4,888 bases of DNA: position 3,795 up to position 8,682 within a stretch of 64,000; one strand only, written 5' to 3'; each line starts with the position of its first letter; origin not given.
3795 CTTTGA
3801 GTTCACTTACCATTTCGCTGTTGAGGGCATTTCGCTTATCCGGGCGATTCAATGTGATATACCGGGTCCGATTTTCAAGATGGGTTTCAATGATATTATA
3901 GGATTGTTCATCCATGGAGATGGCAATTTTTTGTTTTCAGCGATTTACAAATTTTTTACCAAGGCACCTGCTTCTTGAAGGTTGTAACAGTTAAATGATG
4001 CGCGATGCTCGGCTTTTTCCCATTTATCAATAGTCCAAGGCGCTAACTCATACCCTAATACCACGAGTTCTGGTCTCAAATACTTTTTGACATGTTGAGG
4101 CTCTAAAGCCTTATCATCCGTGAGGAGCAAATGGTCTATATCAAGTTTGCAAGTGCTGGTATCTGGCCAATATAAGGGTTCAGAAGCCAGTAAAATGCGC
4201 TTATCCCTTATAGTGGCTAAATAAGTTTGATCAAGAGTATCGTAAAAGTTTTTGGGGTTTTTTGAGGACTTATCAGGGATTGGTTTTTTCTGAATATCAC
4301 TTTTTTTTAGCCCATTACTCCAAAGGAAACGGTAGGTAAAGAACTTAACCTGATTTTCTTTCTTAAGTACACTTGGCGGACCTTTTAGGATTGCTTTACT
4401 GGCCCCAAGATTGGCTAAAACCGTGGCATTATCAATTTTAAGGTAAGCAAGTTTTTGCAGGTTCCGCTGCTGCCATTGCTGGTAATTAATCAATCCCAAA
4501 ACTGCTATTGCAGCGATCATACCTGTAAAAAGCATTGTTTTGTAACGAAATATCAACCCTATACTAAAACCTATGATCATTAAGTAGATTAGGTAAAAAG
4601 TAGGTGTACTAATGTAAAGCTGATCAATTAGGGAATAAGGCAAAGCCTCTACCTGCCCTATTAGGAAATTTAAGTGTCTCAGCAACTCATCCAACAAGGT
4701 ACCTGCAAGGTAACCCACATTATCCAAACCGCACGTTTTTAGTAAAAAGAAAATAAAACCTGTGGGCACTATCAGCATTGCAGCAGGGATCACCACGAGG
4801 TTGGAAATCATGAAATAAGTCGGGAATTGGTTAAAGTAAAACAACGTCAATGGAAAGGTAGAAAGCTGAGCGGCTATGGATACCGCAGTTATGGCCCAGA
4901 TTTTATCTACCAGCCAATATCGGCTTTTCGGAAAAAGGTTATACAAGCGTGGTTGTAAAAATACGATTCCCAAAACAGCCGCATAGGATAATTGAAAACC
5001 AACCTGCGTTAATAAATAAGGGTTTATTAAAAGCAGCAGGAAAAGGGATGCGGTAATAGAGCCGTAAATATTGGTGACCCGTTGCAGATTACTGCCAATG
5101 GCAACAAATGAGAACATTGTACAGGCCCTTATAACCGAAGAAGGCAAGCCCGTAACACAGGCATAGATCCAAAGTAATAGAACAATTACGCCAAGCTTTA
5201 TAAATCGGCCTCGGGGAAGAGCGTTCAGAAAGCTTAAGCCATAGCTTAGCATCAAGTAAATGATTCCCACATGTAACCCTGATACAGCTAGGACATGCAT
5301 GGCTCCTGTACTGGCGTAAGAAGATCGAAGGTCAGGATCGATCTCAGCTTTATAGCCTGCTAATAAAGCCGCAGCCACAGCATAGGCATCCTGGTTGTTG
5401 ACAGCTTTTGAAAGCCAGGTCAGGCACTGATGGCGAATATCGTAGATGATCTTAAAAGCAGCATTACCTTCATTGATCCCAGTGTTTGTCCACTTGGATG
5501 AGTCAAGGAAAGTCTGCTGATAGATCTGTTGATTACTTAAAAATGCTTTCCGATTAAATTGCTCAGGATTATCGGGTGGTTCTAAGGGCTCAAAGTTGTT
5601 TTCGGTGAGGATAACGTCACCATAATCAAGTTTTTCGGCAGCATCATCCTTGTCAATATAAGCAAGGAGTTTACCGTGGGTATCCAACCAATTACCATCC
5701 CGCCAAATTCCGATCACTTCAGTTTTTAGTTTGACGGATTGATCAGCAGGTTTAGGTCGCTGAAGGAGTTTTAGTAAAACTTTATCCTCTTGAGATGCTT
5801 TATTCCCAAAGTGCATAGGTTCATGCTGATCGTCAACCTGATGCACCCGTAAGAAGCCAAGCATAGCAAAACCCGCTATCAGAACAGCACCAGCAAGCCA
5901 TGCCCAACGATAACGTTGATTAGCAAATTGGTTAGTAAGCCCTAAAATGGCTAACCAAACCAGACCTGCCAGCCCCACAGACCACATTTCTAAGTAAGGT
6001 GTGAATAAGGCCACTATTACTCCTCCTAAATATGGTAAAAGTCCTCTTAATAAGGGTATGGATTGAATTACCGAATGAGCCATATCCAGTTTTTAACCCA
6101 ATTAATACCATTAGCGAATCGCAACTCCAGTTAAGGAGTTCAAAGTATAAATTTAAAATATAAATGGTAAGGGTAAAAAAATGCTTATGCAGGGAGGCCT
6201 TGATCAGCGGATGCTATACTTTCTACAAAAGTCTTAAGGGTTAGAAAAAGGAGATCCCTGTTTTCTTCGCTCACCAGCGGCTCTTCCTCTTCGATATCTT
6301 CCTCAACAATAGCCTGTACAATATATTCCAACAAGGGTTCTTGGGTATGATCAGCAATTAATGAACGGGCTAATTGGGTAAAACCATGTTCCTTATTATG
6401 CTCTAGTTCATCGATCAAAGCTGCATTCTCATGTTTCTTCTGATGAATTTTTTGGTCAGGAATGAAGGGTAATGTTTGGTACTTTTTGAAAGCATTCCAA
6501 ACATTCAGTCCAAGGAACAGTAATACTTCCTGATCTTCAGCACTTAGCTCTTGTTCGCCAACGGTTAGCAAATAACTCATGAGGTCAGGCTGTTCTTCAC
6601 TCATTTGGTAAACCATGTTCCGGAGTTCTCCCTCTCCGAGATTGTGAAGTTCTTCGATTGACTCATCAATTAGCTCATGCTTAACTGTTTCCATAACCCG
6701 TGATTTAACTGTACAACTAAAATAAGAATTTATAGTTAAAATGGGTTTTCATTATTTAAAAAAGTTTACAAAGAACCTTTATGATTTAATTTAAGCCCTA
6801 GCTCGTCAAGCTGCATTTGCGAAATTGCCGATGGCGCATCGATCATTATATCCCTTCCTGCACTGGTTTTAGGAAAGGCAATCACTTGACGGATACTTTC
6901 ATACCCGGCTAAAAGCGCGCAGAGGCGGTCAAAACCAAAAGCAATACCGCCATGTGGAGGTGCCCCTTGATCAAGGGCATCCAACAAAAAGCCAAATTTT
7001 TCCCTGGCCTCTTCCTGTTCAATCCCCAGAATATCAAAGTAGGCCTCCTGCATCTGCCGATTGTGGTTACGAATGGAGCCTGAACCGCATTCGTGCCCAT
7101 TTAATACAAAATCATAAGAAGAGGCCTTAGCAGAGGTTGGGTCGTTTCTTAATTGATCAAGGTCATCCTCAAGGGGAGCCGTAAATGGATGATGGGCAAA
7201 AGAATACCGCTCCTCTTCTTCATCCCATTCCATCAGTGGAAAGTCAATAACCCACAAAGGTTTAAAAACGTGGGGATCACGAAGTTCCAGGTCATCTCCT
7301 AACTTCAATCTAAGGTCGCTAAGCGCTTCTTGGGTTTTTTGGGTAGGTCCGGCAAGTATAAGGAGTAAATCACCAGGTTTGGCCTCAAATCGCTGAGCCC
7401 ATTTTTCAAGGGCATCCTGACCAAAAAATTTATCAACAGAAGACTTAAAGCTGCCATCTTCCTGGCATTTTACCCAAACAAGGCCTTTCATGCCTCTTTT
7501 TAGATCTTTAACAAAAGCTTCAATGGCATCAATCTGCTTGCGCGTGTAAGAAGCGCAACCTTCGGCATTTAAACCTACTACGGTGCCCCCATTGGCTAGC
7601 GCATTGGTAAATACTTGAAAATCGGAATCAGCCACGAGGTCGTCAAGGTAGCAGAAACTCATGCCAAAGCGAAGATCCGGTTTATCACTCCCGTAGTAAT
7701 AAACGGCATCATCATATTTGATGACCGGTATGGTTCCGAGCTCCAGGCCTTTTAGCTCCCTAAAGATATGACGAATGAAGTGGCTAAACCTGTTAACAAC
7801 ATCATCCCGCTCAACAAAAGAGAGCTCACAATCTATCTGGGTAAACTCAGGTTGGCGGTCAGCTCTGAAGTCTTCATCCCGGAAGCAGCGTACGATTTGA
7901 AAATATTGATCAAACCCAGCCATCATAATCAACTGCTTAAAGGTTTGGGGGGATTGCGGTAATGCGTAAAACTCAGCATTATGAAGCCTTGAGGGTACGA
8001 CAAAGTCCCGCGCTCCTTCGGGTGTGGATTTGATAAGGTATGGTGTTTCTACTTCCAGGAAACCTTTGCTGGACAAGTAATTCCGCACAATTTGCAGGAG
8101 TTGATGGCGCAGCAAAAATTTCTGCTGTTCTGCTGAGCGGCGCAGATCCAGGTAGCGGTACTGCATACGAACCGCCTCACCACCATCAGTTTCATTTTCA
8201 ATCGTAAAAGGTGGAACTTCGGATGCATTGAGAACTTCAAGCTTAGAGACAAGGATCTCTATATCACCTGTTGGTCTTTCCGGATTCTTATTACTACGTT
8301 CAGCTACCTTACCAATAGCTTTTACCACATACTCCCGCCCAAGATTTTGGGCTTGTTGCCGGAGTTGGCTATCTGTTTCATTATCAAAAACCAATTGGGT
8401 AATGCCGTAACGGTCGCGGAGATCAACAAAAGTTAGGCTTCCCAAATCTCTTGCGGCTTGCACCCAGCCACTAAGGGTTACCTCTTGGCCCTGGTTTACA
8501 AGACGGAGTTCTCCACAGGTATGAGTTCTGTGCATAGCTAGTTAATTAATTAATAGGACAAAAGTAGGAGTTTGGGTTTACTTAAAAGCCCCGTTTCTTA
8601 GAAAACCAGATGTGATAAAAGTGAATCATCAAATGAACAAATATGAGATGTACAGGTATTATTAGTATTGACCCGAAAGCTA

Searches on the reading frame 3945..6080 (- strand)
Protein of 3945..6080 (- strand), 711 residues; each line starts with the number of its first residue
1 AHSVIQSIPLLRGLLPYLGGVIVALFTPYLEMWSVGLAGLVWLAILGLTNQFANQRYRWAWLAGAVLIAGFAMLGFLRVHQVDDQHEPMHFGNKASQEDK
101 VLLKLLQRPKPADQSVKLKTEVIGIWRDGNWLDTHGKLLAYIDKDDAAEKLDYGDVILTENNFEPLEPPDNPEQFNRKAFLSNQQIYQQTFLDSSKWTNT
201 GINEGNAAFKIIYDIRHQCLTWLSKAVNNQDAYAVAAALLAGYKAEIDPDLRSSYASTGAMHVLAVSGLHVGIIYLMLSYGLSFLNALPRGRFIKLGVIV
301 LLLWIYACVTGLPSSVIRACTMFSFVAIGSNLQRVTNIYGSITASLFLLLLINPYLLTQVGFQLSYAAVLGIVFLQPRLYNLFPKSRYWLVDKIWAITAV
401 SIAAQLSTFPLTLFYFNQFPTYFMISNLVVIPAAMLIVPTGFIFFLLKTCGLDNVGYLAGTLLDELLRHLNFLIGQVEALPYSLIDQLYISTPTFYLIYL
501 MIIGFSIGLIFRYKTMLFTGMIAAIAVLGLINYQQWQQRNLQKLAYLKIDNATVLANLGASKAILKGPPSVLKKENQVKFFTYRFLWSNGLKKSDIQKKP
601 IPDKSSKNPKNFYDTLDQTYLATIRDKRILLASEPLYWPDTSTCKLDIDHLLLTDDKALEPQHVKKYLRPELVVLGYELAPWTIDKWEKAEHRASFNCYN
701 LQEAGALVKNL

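Call 35: search_protein_families(library=pfam, proteins=[window:3945-6080:-], max_evalue=0.000001)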
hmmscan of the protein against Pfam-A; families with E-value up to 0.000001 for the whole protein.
window:3945-6080:- (711 aa): 2 families
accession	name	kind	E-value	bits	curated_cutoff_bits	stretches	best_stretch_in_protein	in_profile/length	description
PF03772.21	Competence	-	1.2e-52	179.4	23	1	239-511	1-266/270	Competence protein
PF13567.11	DUF4131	-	4.1e-20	72.6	31.6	1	33-196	6-163/165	Domain of unknown function (DUF4131)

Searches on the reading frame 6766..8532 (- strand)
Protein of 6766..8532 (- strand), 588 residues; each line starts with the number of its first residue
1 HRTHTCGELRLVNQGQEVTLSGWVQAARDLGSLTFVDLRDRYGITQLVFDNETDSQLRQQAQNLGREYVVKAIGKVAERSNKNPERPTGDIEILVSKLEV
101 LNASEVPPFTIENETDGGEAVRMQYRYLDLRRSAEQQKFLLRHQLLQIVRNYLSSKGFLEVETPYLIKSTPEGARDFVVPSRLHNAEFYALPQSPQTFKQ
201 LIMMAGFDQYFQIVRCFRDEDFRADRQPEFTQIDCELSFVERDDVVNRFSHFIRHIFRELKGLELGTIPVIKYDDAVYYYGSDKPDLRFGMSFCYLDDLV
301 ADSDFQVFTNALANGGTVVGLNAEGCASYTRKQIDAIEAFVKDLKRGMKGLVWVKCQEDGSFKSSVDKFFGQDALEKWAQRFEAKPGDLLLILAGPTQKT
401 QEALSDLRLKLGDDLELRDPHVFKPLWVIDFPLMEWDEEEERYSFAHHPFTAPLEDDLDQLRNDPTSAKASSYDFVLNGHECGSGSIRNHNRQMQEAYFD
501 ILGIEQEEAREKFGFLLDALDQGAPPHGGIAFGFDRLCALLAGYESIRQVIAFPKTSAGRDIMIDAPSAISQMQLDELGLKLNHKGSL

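Call 35: search_protein_families(library=pfam, proteins=[window:6766-8532:-], max_evalue=0.000001)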
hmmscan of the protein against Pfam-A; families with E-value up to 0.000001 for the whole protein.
window:6766-8532:- (588 aa): 3 families
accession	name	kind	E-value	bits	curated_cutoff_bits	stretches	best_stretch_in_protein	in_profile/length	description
PF00152.25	tRNA-synt_2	-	3e-112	375.1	25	1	119-556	2-307/308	tRNA synthetases class II (D, K and N)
PF02938.19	GAD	-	7e-18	65.1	23.4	1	308-404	1-95/95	GAD domain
PF01336.31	tRNA_anti-codon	-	7.3e-16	58.3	27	1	18-101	1-75/75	OB-fold nucleic acid binding domain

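Call 56: find_homologous_proteins(query=window:6766-8532:-, max_evalue=1e-100)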
Query window:6766-8532:- (588 aa): 8000 proteins with E <= 1e-100 among 8000 candidates; the best 120 are listed.
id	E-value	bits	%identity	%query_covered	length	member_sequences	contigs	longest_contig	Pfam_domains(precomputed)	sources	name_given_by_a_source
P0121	0.0e+0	1352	100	100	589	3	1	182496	PF01336.32,PF02938.20,PF00152.26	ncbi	-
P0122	0.0e+0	1156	85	100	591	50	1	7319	PF01336.32,PF02938.20,PF00152.26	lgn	-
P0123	0.0e+0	1114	81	99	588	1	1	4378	PF01336.32,PF02938.20,PF00152.26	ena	-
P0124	0.0e+0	1111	81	99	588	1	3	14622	PF01336.32,PF02938.20,PF00152.26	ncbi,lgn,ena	-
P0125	0.0e+0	1111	81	99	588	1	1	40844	PF01336.32,PF02938.20,PF00152.26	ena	-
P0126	0.0e+0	1109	80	99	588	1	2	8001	PF01336.32,PF02938.20,PF00152.26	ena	-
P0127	0.0e+0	1107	80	99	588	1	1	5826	PF01336.32,PF02938.20,PF00152.26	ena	-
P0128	0.0e+0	1107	80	99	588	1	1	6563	PF01336.32,PF02938.20,PF00152.26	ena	-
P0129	0.0e+0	1103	80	99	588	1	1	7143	PF01336.32,PF02938.20,PF00152.26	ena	-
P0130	0.0e+0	1046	76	99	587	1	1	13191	PF01336.32,PF02938.20,PF00152.26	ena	-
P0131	0.0e+0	1044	76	99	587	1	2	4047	PF01336.32,PF02938.20,PF00152.26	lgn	-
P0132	0.0e+0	1042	76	99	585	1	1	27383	PF01336.32,PF02938.20,PF00152.26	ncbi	-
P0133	0.0e+0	1030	77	100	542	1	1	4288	PF01336.32,PF02938.20,PF00152.26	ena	-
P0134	0.0e+0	1026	74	99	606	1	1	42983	PF01336.32,PF02938.20,PF00152.26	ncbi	-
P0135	1.2e-284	964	70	99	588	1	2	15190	PF01336.32,PF02938.20,PF00152.26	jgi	-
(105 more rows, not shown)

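Call 57: find_encoding_contigs(protein=P0121, flank=500, max_places=2)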
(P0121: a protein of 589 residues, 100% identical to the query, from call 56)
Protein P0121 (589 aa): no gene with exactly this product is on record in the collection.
